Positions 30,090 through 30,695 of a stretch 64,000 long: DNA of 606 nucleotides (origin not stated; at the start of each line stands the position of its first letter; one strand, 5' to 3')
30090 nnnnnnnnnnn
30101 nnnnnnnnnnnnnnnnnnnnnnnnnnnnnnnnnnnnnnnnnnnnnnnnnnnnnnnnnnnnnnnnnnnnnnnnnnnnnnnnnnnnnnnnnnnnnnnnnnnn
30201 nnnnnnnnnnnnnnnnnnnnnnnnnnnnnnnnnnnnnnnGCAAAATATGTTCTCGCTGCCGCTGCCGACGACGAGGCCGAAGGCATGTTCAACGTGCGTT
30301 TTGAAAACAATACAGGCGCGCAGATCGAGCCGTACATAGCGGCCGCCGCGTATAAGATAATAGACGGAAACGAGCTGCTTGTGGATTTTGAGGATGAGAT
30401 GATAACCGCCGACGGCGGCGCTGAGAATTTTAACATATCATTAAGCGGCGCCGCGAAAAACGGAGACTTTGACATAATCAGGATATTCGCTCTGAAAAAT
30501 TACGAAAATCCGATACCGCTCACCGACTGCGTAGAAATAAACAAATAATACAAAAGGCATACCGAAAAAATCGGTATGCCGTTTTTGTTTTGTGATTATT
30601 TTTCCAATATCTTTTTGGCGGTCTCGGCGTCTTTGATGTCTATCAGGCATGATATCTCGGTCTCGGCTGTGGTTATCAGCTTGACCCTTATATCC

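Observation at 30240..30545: Common ~90-100-aa C-terminal module on all three secreted lyases (candidate sorting/anchoring domain)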

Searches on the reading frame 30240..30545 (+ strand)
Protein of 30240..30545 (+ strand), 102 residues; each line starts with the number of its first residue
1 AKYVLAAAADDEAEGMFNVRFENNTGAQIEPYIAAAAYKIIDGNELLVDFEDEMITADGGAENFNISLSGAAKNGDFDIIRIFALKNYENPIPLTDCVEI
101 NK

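Call 4: search_protein_families(library=pfam, proteins=[window:30240-30545:+], max_evalue=10)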
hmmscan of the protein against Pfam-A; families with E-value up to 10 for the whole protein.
window:30240-30545:+ (102 aa): 0 families

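Call 10: find_homologous_proteins(query=window:30240-30545:+, max_evalue=0.01)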
Query window:30240-30545:+ (102 aa): 1 proteins with E <= 0.01 among 7 candidates.
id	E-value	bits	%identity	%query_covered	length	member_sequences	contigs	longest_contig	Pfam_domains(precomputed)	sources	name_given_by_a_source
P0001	9.8e-43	162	92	85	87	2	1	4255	-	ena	-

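Call 17: search_solved_structures(query=window:30240-30545:+, max_evalue=10)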
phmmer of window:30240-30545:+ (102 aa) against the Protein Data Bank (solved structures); distinct sequences matched with E-value up to 10: 0.

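Call 42: find_related_loci(query=window:30240-30545:+, collection=metagenome_contigs, flank=3000)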
Query window:30240-30545:+ (102 aa) in metagenome_contigs; peptide patterns used: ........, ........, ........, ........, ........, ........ (x = any residue, [..] = any of these).
179 stretches matched a pattern, but none encodes a relative of the query by tblastn (E <= 1e-3).

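Call 59: predict_structure(alignment_id=A4)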
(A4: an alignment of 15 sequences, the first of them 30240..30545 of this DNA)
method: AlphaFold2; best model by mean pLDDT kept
length: 102 residues; sequences in the alignment: 15
mean_pLDDT: 90.5   pTM: 0.83
mean pLDDT of the five models: 90.5, 90.4, 89.3, 88.9, 85.8
residues with pLDDT >= 90: 70; 70-90: 30; 50-70: 2; < 50: 0
segments of 3 or more residues with pLDDT < 50: none
pLDDT, mean of each block of 10 residues (from residue 1): 94 88 93 95 95 90 79 83 94 96 89
secondary structure, 60 per line:
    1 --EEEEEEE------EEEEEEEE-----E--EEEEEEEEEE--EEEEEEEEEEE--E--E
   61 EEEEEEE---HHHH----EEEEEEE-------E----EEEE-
elements in order: E3-9 E16-23 E32-41 E44-54 E60-67 H71-74 E79-85 E98-101

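Call 61: fold_search(model_id=the predicted structure, library=pdb)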
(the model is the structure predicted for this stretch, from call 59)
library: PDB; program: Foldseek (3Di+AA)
matches with E <= 10: 1624; with E <= 0.001: 0
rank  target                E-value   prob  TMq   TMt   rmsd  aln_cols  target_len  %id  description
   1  4i3g_B                2.4e-03  1.00  0.49  0.09   6.4       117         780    9  Crystal Structure of DesR, a beta-glucosidase from Streptomyces venezuelae in complex with D-glucose. (released 2013-02-20)
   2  7pjj                  2.6e-03  1.00  0.44  0.09   7.6       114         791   13  Structure of the Family-3 Glycosyl Hydrolase BcpE2 from Streptomyces scabies (released 2022-07-13)
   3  4zob_A                3.2e-03  1.00  0.47  0.10   6.3       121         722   13  Crystal Structure of beta-glucosidase from Listeria innocua in complex with gluconolactone (released 2016-05-18)
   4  8j9f_A                4.2e-03  0.99  0.45  0.09   7.4       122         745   11  Structure of STG-hydrolyzing beta-glucosidase 1 (PSTG1) (released 2024-04-10)
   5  5z87_A                4.4e-03  1.00  0.49  0.10   6.6       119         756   13  Structural of a novel b-glucosidase EmGH1 at 2.3 angstrom from Erythrobacter marinus (released 2019-02-06)
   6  2x42                  5.4e-03  0.99  0.42  0.10   6.2       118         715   15  Structure of beta-glucosidase 3B from Thermotoga neapolitana in complex with alpha-D-glucose (released 2010-02-09)
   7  2ygv_D                5.7e-03  1.00  0.58  0.42   4.7       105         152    8  Conserved N-terminal domain of the yeast Histone Chaperone Asf1 in complex with the C-terminal fragment of Rad53 (released 2012-02-15)
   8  21ji_A                5.7e-03  1.00  0.49  0.10   5.6       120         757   12  Crystal structure of isoprimeverose-producing enzyme from Phaeoacremonium minimum (released 2026-04-08)
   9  1evu_A                6.0e-03  1.00  0.65  0.12   4.2       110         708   14  HUMAN FACTOR XIII WITH CALCIUM BOUND IN THE ION SITE (released 2000-05-10)
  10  8cmt_A                6.0e-03  1.00  0.65  0.12   4.3       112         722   14  Structure of the plasma coagulation Factor XIII A2B2 heterotetrameric complex. (released 2024-09-11)
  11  1xvs_A                6.3e-03  1.00  0.49  0.43   5.6       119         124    7  Crystal structure of apaG Protein from Vibrio cholerae (released 2004-12-14)
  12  4zob_B                6.3e-03  1.00  0.49  0.10   5.9       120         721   13  Crystal Structure of beta-glucosidase from Listeria innocua in complex with gluconolactone (released 2016-05-18)
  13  21ji_B                6.3e-03  1.00  0.49  0.10   5.5       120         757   11  Crystal structure of isoprimeverose-producing enzyme from Phaeoacremonium minimum (released 2026-04-08)
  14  5mhl_B                7.0e-03  1.00  0.67  0.12   4.2       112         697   12  FXIIIa in complex with the inhibitor Mi0621 (released 2017-12-20)
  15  8va7_B                7.0e-03  1.00  0.48  0.10   6.9       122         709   10  Crystal structure of CapGH3a enzyme retrieved from capybara gut metagenome (released 2024-10-23)
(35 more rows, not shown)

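Call 69: search_solved_structures(query=A4, max_evalue=10)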
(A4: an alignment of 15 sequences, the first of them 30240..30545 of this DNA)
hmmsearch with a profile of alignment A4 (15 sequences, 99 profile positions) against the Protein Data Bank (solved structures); distinct sequences matched with E-value up to 10: 6.
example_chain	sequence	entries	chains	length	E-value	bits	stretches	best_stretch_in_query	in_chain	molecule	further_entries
7dzy_L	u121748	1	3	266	0.092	16.1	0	58-87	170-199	Fab light chain of enhancing antibody 2490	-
7fjs_L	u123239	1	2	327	0.1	16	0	58-87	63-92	T6 light chain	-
8ail_O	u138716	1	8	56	0.14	15.5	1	2-30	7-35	Bacillus phage VMY22 p56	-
7srs_P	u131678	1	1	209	0.27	14.7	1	58-95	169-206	Anti-5HT2BR Fab light chain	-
6e56_I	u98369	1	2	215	0.94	12.9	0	58-87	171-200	antibody H2214 light chain, K1642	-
9yjs_L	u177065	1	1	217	1.5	12.2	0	58-94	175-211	K400 fab light chain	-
